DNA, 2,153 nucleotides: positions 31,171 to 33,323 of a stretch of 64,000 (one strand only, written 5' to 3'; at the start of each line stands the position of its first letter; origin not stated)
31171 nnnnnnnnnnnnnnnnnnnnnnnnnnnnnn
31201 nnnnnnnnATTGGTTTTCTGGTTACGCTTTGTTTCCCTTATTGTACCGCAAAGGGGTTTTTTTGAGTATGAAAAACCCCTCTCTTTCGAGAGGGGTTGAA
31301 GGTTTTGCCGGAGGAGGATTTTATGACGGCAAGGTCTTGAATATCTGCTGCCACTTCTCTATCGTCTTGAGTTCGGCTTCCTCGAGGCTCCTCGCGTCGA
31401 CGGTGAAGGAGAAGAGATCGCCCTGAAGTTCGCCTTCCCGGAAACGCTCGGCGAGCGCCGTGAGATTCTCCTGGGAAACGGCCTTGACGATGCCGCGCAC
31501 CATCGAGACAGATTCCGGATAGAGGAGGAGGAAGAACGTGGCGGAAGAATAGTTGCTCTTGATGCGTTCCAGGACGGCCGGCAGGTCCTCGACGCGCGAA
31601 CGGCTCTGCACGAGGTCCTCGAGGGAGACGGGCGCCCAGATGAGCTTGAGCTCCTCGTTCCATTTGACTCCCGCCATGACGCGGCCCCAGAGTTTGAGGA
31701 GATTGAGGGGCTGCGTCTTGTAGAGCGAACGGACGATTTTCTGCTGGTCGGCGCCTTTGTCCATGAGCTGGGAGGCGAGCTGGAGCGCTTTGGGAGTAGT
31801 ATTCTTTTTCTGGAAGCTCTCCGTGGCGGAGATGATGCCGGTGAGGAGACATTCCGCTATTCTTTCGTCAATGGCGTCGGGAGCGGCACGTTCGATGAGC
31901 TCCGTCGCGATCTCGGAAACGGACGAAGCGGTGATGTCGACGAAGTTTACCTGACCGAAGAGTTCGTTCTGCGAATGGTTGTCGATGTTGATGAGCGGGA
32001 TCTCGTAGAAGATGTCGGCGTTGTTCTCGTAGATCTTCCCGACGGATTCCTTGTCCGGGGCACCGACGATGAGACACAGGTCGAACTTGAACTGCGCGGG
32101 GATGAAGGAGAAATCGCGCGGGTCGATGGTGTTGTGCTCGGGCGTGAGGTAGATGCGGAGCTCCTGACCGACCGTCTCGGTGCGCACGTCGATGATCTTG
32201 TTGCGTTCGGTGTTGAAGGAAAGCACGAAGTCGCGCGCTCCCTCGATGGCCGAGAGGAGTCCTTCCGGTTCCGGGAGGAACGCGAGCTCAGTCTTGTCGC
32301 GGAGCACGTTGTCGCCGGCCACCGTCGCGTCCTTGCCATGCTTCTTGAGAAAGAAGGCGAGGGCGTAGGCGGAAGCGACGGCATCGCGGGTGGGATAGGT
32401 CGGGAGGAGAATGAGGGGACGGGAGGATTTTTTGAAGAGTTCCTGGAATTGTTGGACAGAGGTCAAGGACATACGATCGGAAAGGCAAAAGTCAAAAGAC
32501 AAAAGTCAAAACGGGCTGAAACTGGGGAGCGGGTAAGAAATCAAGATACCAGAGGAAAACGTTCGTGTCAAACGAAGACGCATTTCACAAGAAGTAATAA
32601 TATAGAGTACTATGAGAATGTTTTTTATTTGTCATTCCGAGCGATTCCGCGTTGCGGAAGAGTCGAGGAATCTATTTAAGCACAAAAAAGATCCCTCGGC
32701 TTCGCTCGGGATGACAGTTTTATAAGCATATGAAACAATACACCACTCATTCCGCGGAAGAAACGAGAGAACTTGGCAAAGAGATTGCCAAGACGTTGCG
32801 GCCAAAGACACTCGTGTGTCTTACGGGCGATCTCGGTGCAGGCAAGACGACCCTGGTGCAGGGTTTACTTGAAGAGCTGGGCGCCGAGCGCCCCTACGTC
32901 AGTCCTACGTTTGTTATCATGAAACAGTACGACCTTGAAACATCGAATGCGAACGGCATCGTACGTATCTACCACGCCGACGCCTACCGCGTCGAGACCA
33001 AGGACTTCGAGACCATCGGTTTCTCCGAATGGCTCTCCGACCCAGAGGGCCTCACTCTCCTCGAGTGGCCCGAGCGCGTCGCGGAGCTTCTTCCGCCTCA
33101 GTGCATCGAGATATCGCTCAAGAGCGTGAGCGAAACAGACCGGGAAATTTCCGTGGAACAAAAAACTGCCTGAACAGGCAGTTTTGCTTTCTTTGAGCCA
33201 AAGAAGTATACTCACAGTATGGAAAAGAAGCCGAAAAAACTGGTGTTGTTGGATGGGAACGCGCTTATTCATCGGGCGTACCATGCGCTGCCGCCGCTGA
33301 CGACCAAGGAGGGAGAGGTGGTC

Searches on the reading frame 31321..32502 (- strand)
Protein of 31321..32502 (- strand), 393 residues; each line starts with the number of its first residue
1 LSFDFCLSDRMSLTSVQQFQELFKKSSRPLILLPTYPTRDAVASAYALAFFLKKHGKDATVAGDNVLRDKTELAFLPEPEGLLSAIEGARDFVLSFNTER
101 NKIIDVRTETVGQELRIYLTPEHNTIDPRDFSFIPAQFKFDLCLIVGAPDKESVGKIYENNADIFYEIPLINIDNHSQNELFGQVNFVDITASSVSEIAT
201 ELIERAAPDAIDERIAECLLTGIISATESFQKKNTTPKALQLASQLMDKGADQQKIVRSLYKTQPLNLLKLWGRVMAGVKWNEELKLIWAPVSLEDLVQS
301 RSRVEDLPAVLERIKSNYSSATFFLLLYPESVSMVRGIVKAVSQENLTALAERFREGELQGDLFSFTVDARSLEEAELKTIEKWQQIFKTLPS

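Call 13: search_protein_families(library=pfam, proteins=[window:31321-32502:-], max_evalue=0.001)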
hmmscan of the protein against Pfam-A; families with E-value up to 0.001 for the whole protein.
window:31321-32502:- (393 aa): 1 family
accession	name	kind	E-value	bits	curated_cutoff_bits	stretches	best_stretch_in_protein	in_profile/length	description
PF01368.27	DHH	-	2.7e-08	34.6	28.1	1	39-223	12-125/125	DHH family, N-terminal domain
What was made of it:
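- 31321..32502 (-): Upstream NrnA-like DHH/DHHA1 gene. It is syntenic with the ATPase in most relatives. A functional link is not shown. Pfam DHH E = 2.7e-8 (call 13).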

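Call 60: search_solved_structures(query=window:31321-32472:-, max_evalue=1)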
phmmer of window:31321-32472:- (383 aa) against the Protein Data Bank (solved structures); distinct sequences matched with E-value up to 1: 18.
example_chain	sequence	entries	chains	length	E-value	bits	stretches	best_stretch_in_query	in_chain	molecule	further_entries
4ls9_A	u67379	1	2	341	1.1e-16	63.8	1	160-308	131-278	DHH family protein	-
9wbu_B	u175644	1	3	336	7.6e-15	57.8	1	131-319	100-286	Bifunctional oligoribonuclease and PAP phosphatase NrnA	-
5jju_A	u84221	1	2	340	7.9e-15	57.8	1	131-320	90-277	Uncharacterized protein Rv2837c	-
5cet_A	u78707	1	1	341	8e-15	57.7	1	131-320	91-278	Bifunctional oligoribonuclease and PAP phosphatase NrnA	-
3dev_A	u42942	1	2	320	3.2e-10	42.6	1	159-247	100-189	SH1221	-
5o4z_A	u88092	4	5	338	4.2e-10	42.2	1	128-305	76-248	DHH/DHHA1-type phosphodiesterase TM1595 | phosphodiesterase TM1595 | phosphodiesterase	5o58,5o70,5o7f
5o1u_A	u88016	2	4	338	5.6e-10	41.8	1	128-304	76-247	Phosphodiesterase | TmPDE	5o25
5j21_A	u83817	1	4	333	6.7e-10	41.6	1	159-274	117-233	Bifunctional oligoribonuclease and PAP phosphatase NrnA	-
4py9_A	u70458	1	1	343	1.1e-09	40.8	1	160-274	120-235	Putative exopolyphosphatase-related protein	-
3w5w_A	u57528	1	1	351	1.1e-09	40.8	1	160-274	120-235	Putative exopolyphosphatase-related protein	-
5ipp_A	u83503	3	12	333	1.8e-09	40.2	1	159-274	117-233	Bifunctional oligoribonuclease and PAP phosphatase NrnA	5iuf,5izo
8iu7_A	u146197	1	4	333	3e-08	36.1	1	159-264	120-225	Bifunctional oligoribonuclease and PAP phosphatase NrnA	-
9r7o_A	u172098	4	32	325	0.0072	18.4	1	154-265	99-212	DHH family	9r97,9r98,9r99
9n0l_A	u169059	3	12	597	0.017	17.2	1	160-246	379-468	Cyclic-di-AMP phosphodiesterase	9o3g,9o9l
5cwk_A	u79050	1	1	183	0.022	16.8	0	44-82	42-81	Designed helical repeat protein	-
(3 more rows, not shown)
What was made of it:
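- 31321..32502 (-): PDB NrnA/DHH hits at 1e-15 to 1e-17 (call 60).
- Checked: Context is as described. ruvB is at 26616-27650(-) and an NrnA-like DHH gene at 31321-32502(-) (calls 13, 60).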

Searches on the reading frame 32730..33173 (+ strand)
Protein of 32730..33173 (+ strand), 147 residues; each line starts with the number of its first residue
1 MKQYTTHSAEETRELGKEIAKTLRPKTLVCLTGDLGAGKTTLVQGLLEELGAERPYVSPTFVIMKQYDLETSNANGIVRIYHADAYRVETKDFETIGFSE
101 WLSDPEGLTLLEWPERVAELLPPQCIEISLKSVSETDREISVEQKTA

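Call 13: search_protein_families(library=pfam, proteins=[window:32730-33173:+], max_evalue=0.001)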
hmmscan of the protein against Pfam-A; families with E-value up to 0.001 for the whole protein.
window:32730-33173:+ (147 aa): 4 families
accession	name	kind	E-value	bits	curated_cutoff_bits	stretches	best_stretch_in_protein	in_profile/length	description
PF02367.23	TsaE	-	6.6e-37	126.8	26.6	1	7-140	2-128/128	Threonylcarbamoyl adenosine biosynthesis protein TsaE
PF13401.12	AAA_22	-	0.00034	21.4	27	1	25-63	4-40/130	AAA domain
PF24883.2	NPHP3_N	-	0.00039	21.1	24.8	1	25-80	21-74/164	Nephrocystin 3, N-terminal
PF13191.12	AAA_16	-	0.00051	21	32.6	1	11-58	8-56/167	AAA ATPase domain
